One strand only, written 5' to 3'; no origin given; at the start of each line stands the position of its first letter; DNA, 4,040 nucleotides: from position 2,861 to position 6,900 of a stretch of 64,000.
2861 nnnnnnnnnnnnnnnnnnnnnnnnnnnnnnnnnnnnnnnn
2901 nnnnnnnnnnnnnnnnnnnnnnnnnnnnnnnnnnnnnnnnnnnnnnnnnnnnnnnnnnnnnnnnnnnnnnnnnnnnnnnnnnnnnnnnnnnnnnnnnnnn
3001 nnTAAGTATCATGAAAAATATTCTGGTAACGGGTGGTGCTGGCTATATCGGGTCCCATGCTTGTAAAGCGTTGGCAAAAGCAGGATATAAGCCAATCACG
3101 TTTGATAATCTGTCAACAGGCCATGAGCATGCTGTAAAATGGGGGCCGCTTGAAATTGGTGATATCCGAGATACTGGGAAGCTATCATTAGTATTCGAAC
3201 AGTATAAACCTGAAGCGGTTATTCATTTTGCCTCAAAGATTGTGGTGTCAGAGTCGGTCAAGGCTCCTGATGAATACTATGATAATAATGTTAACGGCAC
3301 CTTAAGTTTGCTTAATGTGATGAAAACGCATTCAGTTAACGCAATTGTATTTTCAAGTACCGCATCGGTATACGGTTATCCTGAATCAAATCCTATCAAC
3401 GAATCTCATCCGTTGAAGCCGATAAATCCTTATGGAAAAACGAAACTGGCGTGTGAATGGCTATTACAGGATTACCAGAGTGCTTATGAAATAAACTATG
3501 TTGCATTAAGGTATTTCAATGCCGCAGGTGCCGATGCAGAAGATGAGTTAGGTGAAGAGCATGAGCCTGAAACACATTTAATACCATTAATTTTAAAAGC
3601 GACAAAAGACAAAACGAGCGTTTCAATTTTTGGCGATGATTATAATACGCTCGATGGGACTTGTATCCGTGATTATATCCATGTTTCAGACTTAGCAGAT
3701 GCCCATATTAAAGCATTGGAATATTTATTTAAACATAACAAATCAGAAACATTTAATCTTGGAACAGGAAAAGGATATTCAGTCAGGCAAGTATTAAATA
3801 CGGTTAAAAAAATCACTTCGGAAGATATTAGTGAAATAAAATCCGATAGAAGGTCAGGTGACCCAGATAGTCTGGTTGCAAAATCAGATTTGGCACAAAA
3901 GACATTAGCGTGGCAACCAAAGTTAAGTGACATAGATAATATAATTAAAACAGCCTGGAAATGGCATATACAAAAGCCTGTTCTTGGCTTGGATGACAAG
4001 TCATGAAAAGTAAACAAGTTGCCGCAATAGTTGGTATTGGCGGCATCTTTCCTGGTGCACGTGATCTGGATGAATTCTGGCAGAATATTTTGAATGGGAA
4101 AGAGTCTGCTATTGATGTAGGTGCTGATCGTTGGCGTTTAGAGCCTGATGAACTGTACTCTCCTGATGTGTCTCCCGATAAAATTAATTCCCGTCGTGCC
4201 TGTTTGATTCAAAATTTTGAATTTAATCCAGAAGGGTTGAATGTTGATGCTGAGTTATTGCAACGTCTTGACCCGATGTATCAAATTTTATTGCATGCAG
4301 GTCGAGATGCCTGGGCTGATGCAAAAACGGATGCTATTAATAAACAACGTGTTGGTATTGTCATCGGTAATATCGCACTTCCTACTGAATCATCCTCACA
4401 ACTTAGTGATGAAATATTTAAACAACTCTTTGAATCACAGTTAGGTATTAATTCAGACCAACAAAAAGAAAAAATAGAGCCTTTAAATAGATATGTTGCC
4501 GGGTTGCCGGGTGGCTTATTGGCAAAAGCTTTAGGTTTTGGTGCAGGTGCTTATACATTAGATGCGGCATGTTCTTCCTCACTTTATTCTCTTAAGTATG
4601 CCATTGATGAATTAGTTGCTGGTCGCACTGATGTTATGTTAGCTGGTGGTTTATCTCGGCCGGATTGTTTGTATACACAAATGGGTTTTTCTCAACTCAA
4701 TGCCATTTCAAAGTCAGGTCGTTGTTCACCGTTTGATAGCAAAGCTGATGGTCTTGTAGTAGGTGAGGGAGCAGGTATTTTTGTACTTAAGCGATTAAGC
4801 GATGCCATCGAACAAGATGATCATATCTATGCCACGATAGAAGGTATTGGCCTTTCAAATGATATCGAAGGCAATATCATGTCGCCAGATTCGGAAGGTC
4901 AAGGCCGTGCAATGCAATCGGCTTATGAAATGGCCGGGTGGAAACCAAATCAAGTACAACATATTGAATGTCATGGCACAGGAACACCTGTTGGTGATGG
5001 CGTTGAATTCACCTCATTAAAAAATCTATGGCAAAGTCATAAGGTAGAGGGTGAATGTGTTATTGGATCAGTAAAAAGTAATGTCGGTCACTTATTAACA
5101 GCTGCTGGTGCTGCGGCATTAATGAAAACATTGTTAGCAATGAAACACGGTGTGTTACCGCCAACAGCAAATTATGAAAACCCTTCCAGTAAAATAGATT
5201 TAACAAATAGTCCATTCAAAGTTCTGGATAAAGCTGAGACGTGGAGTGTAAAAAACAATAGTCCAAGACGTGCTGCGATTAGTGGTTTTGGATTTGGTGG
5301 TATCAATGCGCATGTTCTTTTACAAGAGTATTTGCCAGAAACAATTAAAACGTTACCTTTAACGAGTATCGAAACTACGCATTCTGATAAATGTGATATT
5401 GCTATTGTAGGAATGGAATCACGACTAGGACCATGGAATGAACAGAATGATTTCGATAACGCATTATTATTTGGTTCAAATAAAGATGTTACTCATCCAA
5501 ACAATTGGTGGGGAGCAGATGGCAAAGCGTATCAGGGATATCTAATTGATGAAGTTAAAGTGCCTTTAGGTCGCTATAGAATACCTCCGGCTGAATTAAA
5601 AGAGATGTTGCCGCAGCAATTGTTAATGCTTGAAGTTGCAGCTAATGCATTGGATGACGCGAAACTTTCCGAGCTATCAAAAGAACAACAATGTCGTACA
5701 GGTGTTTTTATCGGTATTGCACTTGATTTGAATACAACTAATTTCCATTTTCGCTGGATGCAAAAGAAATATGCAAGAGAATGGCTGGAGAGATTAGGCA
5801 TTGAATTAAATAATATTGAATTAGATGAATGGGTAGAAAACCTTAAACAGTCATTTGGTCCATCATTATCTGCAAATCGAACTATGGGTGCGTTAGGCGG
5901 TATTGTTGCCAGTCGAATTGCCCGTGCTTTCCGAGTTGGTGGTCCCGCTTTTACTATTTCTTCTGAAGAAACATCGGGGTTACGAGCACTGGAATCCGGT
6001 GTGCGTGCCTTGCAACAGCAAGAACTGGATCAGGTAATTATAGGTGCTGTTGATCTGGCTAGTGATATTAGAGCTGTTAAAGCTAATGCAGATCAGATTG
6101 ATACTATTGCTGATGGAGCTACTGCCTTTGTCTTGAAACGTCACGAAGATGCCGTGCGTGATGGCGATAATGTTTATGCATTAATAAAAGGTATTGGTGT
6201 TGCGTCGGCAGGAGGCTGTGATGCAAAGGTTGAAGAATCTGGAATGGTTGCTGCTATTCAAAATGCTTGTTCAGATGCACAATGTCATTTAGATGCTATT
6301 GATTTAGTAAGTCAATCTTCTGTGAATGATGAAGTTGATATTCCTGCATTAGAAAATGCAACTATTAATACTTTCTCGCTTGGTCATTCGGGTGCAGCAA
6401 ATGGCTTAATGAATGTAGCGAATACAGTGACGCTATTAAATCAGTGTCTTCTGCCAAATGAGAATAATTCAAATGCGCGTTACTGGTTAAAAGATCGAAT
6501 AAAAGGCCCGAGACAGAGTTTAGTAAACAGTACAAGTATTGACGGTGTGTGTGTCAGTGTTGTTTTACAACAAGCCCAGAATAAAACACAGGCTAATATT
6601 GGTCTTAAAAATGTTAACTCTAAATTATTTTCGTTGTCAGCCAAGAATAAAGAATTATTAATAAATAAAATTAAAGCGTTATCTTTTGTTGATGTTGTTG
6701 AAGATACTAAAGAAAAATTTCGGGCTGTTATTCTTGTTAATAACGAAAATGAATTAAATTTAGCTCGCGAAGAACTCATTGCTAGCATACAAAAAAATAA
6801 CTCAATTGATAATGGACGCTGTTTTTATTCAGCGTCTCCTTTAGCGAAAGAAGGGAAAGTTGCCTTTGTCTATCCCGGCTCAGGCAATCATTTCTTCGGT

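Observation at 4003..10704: PfaC-like subunit with an integrated acyltransferase domain, and no enoyl reductase in view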

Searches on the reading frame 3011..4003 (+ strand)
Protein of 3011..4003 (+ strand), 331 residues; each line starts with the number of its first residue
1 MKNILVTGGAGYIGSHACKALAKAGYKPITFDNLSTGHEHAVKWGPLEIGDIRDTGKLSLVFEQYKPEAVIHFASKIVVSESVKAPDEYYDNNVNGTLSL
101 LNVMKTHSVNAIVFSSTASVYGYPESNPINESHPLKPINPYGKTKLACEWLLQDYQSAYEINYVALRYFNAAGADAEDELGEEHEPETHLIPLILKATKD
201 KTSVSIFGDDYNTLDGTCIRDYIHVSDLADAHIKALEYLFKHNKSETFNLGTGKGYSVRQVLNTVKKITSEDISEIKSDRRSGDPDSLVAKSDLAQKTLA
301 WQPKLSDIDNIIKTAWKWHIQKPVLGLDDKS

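Call 4: search_protein_families(library=pfam, proteins=[window:3011-4003:+], max_evalue=0.001)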
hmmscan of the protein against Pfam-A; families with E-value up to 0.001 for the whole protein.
window:3011-4003:+ (331 aa): 8 families
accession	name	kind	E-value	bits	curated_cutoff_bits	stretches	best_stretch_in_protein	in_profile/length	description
PF01370.27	Epimerase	-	8.9e-60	202.5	20.9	1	4-251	1-240/240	NAD dependent epimerase/dehydratase family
PF16363.11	GDP_Man_Dehyd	-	3.9e-55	188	27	1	5-306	1-324/332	GDP-mannose 4,6 dehydratase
PF01073.25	3Beta_HSD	-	2.7e-17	63.1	22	1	5-246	1-239/280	3-beta hydroxysteroid dehydrogenase/isomerase family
PF02719.21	Polysacc_synt_2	-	4.2e-15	56.1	20.2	1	4-173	1-173/293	Polysaccharide biosynthesis protein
PF04321.23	RmlD_sub_bind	-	3.8e-14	52.9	27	1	3-161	2-145/287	RmlD substrate binding domain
PF07993.18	NAD_binding_4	-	5.2e-06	26.2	20.1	1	68-168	90-204/258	Male sterility protein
PF08659.16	KR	-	0.0004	20.8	22.6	0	4-124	3-144/180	KR domain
PF00106.31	adh_short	-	0.00092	19.2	26.6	0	2-41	1-40/195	short chain dehydrogenase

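Call 6: search_protein_families(library=ncbifam, proteins=[window:3011-4003:+], max_evalue=0.001)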
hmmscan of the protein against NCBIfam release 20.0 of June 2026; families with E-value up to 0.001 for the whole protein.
window:3011-4003:+ (331 aa): 25 families
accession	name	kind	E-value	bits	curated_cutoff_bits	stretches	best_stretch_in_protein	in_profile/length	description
TIGR01179.1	galE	equivalog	9.4e-132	438.8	262.3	1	3-322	1-328/332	UDP-glucose 4-epimerase GalE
NF007956.0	PRK10675.1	subfamily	6.2e-77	259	394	1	3-323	2-333/338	UDP-glucose 4-epimerase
TIGR01181.1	dTDP_gluc_dehyt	equivalog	5.8e-37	127.5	365.1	1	3-322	1-314/321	dTDP-glucose 4,6-dehydratase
TIGR04180.1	EDH_00030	hypoth_equivalog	1.3e-32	113.1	475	1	4-305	1-296/297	NAD-dependent 4,6-dehydratase LegB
TIGR02197.1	heptose_epim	equivalog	1.8e-31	109.5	274.6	1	4-271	1-262/316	ADP-glyceromanno-heptose 6-epimerase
TIGR02622.1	CDP_4_6_dhtase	equivalog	1.5e-29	103.2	278.45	1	2-320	5-331/352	CDP-glucose 4,6-dehydratase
NF011728.1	PRK15181.1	equivalog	2.3e-18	66.3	760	1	2-322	16-340/348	Vi polysaccharide biosynthesis UDP-N-acetylglucosaminuronic acid C-4 epimerase TviC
NF007582.0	PRK10217.1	equivalog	3.8e-18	65.7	698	1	1-269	1-267/355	dTDP-glucose 4,6-dehydratase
NF007490.0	PRK10084.1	subfamily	5e-18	65.2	649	1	3-273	2-281/361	dTDP-glucose 4,6-dehydratase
NF008360.0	PRK11150.1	equivalog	1.2e-17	64.1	452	1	4-273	2-259/310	ADP-glyceromanno-heptose 6-epimerase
NF042423.1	oxyalk_red_Shew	equivalog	1.3e-17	63.9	580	1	2-250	9-238/331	2-alkyl-3-oxoalkanoate reductase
NF047922.1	GDPFucSynFcl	equivalog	1.3e-16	61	500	1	3-322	4-304/308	GDP-L-fucose synthase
TIGR01472.1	gmd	equivalog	4.9e-16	58.9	415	1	46-270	57-269/342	GDP-mannose 4,6-dehydratase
NF042422.1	oxyalk_red_OleD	equivalog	9.3e-16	58.1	580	1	3-265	2-246/329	2-alkyl-3-oxoalkanoate reductase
NF043036.1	ErythonDh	equivalog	6.3e-15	55.2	325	1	3-156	2-164/321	D-erythronate dehydrogenase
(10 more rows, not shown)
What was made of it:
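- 979..4006 (+): Three sugar-nucleotide genes inserted between pfaA and pfaBC: gmd (979-2040), fcl-like epimerase/reductase (2046-3005) and galE-like 4-epimerase (3011-4006). The last overlaps the pfaBC start by ATGA. TIGR01179 galE, 439 bits, above its cutoff (call 6).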

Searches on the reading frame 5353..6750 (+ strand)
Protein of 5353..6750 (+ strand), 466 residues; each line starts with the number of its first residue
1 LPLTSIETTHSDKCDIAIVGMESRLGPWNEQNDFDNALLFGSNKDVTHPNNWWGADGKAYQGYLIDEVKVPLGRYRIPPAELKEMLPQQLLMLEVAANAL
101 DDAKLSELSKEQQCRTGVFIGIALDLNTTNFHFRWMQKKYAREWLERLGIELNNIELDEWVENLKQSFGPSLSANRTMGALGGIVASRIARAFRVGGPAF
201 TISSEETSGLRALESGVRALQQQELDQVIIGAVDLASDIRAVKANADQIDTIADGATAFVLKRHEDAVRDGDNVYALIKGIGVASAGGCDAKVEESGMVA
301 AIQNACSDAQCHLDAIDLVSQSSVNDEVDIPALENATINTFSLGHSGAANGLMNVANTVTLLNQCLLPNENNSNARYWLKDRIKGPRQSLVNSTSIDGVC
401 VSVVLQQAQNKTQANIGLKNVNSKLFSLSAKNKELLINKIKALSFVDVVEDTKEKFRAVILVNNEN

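Call 35: search_protein_families(library=pfam, proteins=[window:5353-6750:+], max_evalue=1)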
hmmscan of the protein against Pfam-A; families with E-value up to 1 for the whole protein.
window:5353-6750:+ (466 aa): 3 families
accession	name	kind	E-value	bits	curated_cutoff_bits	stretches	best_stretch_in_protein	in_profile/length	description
PF00109.32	ketoacyl-synt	-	1.2e-22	81.2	20.8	1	15-241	3-209/252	Beta-ketoacyl synthase, N-terminal domain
PF02801.28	Ketoacyl-synt_C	-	0.0023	18.3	20.8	1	275-372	1-117/119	Beta-ketoacyl synthase, C-terminal domain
PF16197.11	KAsynt_C_assoc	-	0.067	14.1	33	1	391-441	29-78/111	Ketoacyl-synthetase C-terminal extension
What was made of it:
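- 5395..6468 (+): Chain-length-factor domain (KS-like, aa 465-822; Glu656 replaces the active-site Cys). Pfam ketoacyl-synt E 1.2e-22 on the isolated piece (call 35).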
